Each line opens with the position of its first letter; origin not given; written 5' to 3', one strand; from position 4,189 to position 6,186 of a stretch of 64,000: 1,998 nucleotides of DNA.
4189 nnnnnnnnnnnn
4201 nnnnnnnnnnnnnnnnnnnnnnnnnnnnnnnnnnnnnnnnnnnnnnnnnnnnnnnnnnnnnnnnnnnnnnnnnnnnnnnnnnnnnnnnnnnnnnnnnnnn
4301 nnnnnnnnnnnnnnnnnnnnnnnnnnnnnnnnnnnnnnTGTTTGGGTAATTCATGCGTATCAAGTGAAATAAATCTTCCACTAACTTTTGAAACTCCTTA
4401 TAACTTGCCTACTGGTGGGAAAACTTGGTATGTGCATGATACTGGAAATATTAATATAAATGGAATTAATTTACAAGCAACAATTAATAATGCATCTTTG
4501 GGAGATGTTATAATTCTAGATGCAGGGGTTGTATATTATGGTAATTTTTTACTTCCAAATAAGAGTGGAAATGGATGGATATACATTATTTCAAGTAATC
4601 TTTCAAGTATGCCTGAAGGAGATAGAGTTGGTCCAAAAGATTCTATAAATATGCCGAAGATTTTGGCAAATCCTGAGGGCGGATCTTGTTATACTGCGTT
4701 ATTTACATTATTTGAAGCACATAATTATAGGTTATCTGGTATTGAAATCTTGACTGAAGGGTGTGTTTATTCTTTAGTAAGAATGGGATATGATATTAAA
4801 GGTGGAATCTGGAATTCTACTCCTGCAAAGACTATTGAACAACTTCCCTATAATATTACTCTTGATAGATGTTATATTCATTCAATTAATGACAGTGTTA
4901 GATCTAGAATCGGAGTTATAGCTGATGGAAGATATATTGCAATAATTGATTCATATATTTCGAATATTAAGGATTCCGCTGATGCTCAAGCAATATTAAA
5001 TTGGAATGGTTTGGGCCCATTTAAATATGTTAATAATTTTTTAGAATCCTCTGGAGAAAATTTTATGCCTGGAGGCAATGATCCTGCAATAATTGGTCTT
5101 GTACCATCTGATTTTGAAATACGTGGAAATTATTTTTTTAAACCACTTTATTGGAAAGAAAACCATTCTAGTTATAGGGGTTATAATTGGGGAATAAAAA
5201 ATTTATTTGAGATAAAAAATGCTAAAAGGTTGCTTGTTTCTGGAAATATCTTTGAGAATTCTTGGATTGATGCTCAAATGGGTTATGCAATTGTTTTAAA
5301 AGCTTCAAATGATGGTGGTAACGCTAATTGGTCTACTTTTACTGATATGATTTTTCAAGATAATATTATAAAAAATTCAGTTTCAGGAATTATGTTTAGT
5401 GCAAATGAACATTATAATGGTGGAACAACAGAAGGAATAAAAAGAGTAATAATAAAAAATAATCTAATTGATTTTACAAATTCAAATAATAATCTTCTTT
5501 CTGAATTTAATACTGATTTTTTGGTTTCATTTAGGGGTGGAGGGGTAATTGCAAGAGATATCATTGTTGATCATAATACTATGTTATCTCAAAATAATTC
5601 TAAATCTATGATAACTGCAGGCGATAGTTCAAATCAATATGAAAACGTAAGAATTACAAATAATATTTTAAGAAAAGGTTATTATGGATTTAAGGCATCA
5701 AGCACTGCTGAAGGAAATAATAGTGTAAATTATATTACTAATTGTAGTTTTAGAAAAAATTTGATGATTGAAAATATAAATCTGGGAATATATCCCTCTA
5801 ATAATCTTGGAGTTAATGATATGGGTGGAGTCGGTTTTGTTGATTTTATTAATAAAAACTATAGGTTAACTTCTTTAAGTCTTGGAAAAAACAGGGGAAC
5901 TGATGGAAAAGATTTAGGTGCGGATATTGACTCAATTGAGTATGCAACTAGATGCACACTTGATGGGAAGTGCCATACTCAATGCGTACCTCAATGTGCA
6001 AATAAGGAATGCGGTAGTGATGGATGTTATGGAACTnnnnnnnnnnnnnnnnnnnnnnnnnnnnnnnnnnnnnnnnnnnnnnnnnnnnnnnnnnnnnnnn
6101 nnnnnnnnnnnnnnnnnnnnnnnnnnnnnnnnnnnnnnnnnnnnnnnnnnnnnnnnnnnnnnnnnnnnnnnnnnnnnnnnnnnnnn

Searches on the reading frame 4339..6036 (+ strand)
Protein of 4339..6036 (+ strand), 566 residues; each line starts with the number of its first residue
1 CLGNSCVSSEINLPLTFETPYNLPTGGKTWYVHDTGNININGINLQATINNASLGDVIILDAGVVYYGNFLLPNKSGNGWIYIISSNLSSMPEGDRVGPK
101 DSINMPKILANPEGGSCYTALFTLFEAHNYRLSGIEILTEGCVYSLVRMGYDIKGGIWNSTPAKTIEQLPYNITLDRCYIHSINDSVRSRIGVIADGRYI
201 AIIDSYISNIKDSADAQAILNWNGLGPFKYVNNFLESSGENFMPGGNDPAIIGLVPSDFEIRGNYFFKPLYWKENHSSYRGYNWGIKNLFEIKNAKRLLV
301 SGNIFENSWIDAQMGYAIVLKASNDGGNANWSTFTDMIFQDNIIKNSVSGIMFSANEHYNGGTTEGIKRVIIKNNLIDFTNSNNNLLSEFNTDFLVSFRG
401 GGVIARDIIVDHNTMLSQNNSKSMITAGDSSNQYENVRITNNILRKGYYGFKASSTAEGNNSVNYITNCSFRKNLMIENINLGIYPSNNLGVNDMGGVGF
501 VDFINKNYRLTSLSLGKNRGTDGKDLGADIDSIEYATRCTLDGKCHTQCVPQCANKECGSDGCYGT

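Call 83: predict_structure(alignment_id=A6)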
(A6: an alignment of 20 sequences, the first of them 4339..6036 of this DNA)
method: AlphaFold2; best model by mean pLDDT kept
length: 566 residues; sequences in the alignment: 20
mean_pLDDT: 85.2   pTM: 0.90
mean pLDDT of the five models: 85.2, 84.0, 83.5, 82.8, 82.6
residues with pLDDT >= 90: 304; 70-90: 176; 50-70: 57; < 50: 29
segments of 3 or more residues with pLDDT < 50: 1-8, 548-566
pLDDT, mean of each block of 10 residues (from residue 1): 43 86 84 94 96 97 94 94 97 93 96 73 96 95 89 77 95 97 80 95 97 92 93 96 87 91 96 88 90 93 93 82 70 89 91 71 78 93 55 79 85 85 75 84 82 73 81 86 84 87 92 95 96 94 68 39 35
secondary structure, 60 per line:
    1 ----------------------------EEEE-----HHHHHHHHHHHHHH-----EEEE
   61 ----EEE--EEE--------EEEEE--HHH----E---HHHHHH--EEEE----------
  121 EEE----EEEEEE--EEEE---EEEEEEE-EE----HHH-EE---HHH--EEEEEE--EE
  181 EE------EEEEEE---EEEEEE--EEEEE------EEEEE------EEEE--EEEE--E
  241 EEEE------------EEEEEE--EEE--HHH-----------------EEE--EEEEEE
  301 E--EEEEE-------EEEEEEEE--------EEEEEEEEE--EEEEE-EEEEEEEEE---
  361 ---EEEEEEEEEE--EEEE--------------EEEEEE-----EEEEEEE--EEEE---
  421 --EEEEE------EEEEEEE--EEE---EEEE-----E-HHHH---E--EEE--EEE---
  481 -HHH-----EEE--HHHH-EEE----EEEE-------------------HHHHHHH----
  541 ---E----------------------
elements in order: E29-32 H38-51 E57-60 E65-67 E70-72 E81-85 H99-104 E107-110 E121-123 E128-133 E136-139 E143-149 E171-176 E179-182 E189-194 E198-203 E206-210 E217-221 E228-231 E234-237 E240-244 E257-262 E265-267 E290-292 E295-301 E304-308 E316-323 E332-340 E343-347 E349-357 E364-373 E376-379 E394-399 E405-411 E414-417 E423-427 E434-440 E443-445 E449-452 H460-463 E470-472 E475-477 E490-492 H495-498 E500-502 E507-510 H530-536

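Call 87: fold_search(model_id=the predicted structure, library=pdb)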
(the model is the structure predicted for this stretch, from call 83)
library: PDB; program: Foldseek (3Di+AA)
matches with E <= 10: 332; with E <= 0.001: 100
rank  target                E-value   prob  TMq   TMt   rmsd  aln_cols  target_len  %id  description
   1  5gqc_A                3.7e-09  1.00  0.49  0.48  11.3       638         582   12  Crystal structure of lacto-N-biosidase LnbX from Bifidobacterium longum subsp. longum, ligand-free form (released 2017-04-19)
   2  5gqc_D                4.0e-09  1.00  0.48  0.47  11.4       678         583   11  Crystal structure of lacto-N-biosidase LnbX from Bifidobacterium longum subsp. longum, ligand-free form (released 2017-04-19)
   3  7v6i_A                1.7e-08  1.00  0.49  0.47  12.9       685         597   12  Crystal structure of lacto-N-biosidase BsaX from Bifidobacterium saguini, lacto-N-biose complex (released 2022-02-09)
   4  8bwk_D                4.6e-07  1.00  0.44  0.36   9.6       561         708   14  Metagenomic derived PL6 alginate lyase (released 2023-12-20)
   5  1ru4                  7.6e-07  1.00  0.31  0.41  12.4       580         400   12  Crystal structure of pectate lyase Pel9A (released 2004-04-13)
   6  2uve_A                9.6e-07  1.00  0.33  0.33  16.3       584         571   13  Structure of Yersinia enterocolitica Family 28 Exopolygalacturonase (released 2007-05-08)
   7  7dmk_A                1.3e-06  1.00  0.22  0.18  22.7       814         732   10  PL6 alginate lyase BcAlyPL6 (released 2021-10-06)
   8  8bwk_C                2.0e-06  1.00  0.43  0.35   9.1       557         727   14  Metagenomic derived PL6 alginate lyase (released 2023-12-20)
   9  6qps_B                2.5e-06  1.00  0.42  0.52   8.8       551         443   12  Structural characterization of a mannuronic acid specific polysaccharide family 6 lyase enzyme from human gut microbio (released 2019-09-25)
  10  8bwk_A                3.3e-06  1.00  0.45  0.36   9.2       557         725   13  Metagenomic derived PL6 alginate lyase (released 2023-12-20)
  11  6kfn                  3.6e-06  1.00  0.35  0.63   7.4       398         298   13  Crystal structure of alginate lyase from Paenibacillus sp. str. FPU-7 (released 2019-10-30)
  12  7dmk_B                6.1e-06  1.00  0.22  0.18  23.1       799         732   11  PL6 alginate lyase BcAlyPL6 (released 2021-10-06)
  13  3vst_A                8.0e-06  1.00  0.38  0.34  12.1       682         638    9  The complex structure of XylC with Tris (released 2013-02-27)
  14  6f7k_B                8.0e-06  1.00  0.36  0.37   8.6       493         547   11  Crystal structure of Dettilon tailspike protein (gp208) (released 2018-12-19)
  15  7dmk_C                8.0e-06  0.99  0.19  0.15  23.1       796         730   11  PL6 alginate lyase BcAlyPL6 (released 2021-10-06)
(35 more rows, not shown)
